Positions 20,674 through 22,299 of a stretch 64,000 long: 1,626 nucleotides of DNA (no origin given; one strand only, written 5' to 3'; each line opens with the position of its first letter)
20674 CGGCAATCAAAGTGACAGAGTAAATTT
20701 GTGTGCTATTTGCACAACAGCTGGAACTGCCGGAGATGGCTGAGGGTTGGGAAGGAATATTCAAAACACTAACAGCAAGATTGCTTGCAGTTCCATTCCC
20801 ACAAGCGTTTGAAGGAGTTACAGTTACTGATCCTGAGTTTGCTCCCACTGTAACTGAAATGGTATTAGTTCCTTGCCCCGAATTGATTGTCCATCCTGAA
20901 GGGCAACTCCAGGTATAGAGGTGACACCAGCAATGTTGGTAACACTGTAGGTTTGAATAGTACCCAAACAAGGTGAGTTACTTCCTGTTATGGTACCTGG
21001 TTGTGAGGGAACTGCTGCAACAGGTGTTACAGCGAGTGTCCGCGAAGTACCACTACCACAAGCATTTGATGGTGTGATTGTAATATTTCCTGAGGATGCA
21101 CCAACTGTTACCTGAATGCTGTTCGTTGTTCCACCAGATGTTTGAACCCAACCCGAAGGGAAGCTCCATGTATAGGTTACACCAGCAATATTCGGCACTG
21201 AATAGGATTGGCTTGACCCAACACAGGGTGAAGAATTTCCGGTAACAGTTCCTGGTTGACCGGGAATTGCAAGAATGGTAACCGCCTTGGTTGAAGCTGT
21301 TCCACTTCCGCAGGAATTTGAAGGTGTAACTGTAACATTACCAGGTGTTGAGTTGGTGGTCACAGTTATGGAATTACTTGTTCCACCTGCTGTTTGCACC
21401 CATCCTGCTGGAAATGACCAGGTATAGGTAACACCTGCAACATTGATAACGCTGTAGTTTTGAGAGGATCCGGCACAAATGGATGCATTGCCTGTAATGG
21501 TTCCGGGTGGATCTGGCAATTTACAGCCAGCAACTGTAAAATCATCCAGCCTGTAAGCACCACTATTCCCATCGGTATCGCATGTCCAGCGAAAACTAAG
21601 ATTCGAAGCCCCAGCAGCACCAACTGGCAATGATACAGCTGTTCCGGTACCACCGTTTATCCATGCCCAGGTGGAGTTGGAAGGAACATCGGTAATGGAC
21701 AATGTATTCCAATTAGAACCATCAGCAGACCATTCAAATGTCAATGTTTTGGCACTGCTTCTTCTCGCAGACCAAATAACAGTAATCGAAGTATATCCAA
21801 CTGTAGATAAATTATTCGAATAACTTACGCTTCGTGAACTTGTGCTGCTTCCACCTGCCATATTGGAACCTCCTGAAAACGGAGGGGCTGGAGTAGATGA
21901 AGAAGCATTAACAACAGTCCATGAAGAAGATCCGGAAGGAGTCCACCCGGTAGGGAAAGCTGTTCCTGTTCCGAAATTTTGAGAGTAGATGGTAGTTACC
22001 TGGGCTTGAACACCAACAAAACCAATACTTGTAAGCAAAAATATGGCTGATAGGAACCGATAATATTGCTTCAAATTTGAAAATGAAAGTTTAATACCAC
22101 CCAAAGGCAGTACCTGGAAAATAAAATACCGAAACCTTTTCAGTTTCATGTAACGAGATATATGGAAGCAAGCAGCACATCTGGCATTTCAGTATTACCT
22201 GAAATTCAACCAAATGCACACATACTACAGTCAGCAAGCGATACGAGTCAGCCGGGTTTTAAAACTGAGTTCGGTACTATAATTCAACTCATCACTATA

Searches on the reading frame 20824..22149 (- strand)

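Call 28: search_protein_families(library=pfam, proteins=[window:20824-22149:-], max_evalue=0.01)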
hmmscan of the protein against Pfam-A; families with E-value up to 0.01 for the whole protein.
window:20824-22149:- (441 aa): 2 families
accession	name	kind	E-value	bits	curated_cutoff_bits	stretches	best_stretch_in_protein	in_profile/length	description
PF19408.5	PKD_6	-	7.7e-43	145.2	25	3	297-374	3-82/82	PKD-like domain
PF18957.6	RibLong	-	0.0058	17.9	27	0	330-374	32-74/93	Long Rib domain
